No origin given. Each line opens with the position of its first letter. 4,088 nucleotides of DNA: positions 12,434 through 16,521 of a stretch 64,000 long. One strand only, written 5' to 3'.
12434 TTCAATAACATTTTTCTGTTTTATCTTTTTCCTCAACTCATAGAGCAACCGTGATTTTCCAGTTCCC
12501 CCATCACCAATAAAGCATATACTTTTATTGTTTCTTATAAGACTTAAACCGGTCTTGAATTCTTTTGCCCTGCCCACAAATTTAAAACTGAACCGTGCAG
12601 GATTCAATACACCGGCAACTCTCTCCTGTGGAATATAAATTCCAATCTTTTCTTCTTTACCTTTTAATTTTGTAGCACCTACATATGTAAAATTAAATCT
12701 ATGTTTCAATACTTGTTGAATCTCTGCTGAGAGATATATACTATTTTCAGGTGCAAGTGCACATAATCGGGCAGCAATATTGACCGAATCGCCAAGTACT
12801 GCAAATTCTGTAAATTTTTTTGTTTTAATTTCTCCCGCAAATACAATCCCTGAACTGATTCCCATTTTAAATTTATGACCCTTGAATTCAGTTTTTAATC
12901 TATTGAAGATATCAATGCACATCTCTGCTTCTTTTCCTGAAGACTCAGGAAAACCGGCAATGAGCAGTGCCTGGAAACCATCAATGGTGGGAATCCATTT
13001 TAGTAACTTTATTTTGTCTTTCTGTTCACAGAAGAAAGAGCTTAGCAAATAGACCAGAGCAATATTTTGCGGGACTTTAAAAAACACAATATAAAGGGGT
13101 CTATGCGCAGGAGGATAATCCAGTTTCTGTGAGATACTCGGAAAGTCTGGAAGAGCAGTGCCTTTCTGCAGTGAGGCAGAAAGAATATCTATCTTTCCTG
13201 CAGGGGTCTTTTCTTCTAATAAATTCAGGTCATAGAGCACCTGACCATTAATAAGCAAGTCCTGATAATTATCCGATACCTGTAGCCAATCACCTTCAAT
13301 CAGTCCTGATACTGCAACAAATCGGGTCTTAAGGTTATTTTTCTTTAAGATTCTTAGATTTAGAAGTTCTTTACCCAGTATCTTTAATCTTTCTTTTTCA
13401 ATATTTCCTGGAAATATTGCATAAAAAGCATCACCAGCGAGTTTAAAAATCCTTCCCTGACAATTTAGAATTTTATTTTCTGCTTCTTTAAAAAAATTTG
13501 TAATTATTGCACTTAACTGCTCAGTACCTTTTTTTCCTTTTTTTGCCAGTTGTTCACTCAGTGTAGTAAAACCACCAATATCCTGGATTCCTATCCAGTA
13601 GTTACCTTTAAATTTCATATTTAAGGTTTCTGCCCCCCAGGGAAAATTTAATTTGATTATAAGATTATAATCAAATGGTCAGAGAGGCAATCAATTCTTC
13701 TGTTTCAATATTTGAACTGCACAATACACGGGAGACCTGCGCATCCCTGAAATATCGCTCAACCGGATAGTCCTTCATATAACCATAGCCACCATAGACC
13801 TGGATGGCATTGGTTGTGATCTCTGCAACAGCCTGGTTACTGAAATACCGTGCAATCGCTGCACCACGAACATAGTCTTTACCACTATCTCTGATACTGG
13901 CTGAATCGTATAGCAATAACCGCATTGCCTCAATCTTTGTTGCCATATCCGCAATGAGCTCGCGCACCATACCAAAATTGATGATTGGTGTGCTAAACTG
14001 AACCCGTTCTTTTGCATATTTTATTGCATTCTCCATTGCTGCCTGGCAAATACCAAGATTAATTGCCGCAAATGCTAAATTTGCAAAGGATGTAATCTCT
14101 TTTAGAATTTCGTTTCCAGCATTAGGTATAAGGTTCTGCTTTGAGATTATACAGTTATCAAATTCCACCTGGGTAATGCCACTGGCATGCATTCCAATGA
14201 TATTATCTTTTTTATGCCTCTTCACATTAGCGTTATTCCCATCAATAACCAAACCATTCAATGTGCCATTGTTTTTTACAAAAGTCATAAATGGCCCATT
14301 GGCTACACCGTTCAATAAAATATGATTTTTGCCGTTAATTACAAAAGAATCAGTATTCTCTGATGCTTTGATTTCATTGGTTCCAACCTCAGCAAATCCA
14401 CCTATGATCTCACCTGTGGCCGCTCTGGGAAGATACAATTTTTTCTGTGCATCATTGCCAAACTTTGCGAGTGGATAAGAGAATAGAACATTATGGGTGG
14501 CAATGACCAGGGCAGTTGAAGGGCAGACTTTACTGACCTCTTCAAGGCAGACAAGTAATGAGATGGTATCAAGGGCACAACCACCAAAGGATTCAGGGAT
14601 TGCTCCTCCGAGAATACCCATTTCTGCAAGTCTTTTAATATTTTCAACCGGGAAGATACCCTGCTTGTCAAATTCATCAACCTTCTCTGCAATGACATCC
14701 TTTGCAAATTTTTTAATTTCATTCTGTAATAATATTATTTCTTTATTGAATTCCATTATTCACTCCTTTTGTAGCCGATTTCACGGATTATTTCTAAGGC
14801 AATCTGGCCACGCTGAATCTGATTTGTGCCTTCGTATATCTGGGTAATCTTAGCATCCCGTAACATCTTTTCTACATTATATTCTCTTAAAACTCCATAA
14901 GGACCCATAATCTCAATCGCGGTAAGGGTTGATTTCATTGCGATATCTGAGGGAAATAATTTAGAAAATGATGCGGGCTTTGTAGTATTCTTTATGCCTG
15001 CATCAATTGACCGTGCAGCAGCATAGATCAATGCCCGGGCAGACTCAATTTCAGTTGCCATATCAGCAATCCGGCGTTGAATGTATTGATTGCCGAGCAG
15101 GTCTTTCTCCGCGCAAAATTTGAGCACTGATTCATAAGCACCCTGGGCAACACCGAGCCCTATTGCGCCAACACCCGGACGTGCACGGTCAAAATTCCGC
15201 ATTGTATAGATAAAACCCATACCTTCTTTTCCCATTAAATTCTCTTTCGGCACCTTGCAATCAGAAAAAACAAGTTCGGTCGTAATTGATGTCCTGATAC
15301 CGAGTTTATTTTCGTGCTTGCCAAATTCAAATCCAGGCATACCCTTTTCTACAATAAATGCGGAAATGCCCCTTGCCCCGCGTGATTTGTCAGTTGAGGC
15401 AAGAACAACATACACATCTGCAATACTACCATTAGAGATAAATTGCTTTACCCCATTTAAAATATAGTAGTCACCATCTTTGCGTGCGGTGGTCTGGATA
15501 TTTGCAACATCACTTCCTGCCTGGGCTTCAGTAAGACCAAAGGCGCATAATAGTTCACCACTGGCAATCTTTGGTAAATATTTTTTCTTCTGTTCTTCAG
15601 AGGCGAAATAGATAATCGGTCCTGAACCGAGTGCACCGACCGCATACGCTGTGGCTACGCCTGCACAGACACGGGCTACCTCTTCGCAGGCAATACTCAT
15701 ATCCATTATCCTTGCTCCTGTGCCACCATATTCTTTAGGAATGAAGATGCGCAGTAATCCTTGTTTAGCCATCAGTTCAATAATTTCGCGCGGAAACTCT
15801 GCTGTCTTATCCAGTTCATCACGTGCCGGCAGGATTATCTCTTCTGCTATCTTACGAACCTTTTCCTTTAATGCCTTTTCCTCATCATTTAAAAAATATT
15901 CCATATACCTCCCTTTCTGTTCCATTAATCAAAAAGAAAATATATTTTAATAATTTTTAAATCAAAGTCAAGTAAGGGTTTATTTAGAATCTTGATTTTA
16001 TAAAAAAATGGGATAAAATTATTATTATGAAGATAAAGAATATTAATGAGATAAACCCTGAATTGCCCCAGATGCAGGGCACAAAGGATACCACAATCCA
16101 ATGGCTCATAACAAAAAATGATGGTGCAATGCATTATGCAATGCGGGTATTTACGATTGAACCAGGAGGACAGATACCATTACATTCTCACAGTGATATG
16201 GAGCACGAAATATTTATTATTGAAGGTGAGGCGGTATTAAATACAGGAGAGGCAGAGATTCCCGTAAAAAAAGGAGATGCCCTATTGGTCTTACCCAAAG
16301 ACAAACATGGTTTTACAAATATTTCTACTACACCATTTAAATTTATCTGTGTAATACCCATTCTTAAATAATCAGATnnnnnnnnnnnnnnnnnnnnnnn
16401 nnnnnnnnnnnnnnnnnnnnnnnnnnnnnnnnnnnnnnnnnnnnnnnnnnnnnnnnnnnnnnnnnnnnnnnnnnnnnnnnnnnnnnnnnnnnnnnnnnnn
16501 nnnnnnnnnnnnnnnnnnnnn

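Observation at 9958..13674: Translationally coupled cyclase-STAND-TPR giant protein plus DEDD-exonuclease-like small protein, convergent on an R-M defence island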

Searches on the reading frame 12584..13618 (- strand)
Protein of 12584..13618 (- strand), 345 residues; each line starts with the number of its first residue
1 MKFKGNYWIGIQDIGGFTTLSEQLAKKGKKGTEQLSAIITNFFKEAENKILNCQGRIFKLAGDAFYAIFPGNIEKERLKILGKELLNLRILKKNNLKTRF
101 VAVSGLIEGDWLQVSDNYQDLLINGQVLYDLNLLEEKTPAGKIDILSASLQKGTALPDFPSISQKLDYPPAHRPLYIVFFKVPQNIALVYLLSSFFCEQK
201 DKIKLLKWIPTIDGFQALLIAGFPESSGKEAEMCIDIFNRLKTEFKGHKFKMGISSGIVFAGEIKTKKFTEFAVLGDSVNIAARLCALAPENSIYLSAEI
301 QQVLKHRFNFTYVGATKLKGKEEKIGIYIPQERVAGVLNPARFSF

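Call 72: predict_structure(alignment_id=A3)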
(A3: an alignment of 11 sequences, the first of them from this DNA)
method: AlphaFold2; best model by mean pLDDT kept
length: 345 residues; sequences in the alignment: 11
mean_pLDDT: 85.5   pTM: 0.84
mean pLDDT of the five models: 85.5, 84.9, 84.2, 78.3, 66.9
residues with pLDDT >= 90: 148; 70-90: 159; 50-70: 33; < 50: 5
segments of 3 or more residues with pLDDT < 50: 342-345
pLDDT, mean of each block of 10 residues (from residue 1): 88 86 88 92 95 91 90 92 96 93 90 80 80 77 79 75 66 90 91 89 86 87 68 90 92 92 86 87 91 93 87 82 86 68 48
secondary structure, 60 per line:
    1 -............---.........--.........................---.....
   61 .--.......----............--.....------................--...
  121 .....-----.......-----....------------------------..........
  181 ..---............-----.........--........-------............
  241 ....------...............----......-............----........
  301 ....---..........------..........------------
elements in order: E2-13 H17-25 H28-52 E56-61 E64-70 H75-86 H89-93 E100-115 E118-125 H131-137 E143-146 E171-182 H186-197 E203-211 E214-221 H229-244 E251-265 E270-275 H277-288 E293-297 H298-304 E308-317 E324-333

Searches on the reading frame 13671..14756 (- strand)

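Call 9: search_protein_families(library=pfam, proteins=[window:13671-14756:-], max_evalue=0.001)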
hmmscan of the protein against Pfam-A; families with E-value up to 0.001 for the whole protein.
window:13671-14756:- (361 aa): 3 families
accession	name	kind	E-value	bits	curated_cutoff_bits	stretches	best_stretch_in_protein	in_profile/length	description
PF00441.29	Acyl-CoA_dh_1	-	2.8e-32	112.4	22.4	1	218-344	7-133/150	Acyl-CoA dehydrogenase, C-terminal domain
PF02771.21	Acyl-CoA_dh_N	-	6.1e-30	104.3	22.9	1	7-116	4-113/113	Acyl-CoA dehydrogenase, N-terminal domain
PF08028.16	Acyl-CoA_dh_2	-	2.3e-18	67.2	22.7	1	228-342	2-126/134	Acyl-CoA dehydrogenase, C-terminal domain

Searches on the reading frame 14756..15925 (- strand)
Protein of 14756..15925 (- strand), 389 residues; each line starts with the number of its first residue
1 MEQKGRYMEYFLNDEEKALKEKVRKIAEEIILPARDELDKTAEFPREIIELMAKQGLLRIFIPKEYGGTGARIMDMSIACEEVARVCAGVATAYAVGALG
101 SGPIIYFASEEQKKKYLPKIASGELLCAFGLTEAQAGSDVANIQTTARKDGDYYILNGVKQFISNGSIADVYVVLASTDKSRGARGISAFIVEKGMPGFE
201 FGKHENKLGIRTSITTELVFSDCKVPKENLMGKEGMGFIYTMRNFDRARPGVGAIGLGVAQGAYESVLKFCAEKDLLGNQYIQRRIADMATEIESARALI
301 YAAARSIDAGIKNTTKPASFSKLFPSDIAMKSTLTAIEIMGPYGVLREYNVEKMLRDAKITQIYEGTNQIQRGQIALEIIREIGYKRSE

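Call 9: search_protein_families(library=pfam, proteins=[window:14756-15925:-], max_evalue=0.001)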
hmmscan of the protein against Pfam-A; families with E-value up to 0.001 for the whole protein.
window:14756-15925:- (389 aa): 4 families
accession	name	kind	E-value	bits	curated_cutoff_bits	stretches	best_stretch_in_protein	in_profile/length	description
PF00441.29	Acyl-CoA_dh_1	-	4.9e-36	124.6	22.4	1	235-376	1-146/150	Acyl-CoA dehydrogenase, C-terminal domain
PF02771.21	Acyl-CoA_dh_N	-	2.4e-34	118.5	22.9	1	13-124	1-113/113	Acyl-CoA dehydrogenase, N-terminal domain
PF02770.24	Acyl-CoA_dh_M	-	9.4e-29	99.9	33.3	1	128-223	1-97/97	Acyl-CoA dehydrogenase, middle domain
PF08028.16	Acyl-CoA_dh_2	-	2.1e-14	54.4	22.7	1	252-368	3-133/134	Acyl-CoA dehydrogenase, C-terminal domain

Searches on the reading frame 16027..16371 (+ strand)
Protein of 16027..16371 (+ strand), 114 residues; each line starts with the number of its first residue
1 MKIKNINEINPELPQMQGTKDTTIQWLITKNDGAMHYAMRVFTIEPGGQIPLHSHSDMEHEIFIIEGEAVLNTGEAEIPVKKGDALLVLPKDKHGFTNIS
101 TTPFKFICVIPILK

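Call 9: search_protein_families(library=pfam, proteins=[window:16027-16371:+], max_evalue=0.001)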
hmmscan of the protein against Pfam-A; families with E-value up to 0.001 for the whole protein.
window:16027-16371:+ (114 aa): 6 families
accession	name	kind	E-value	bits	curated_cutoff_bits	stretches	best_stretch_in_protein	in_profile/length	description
PF07883.17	Cupin_2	-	1.6e-16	60.2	27.2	1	41-109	2-69/70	Cupin domain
PF02311.25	AraC_binding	-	2.5e-05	24.5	21.1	1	51-109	17-74/135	AraC-like ligand binding domain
PF21621.3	MPI_cupin_dom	-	0.00017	22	27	1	62-88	33-59/79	Mannose-6-phosphate isomerase, cupin domain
PF01050.24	MannoseP_isomer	-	0.00028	21.5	23.6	1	33-109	24-100/116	Mannose-6-phosphate isomerase C-terminal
PF06339.18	Ectoine_synth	-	0.00082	20.1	27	1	1-110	1-107/127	Ectoine synthase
PF00190.28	Cupin_1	-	0.00092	19.2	22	0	39-107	36-111/151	Cupin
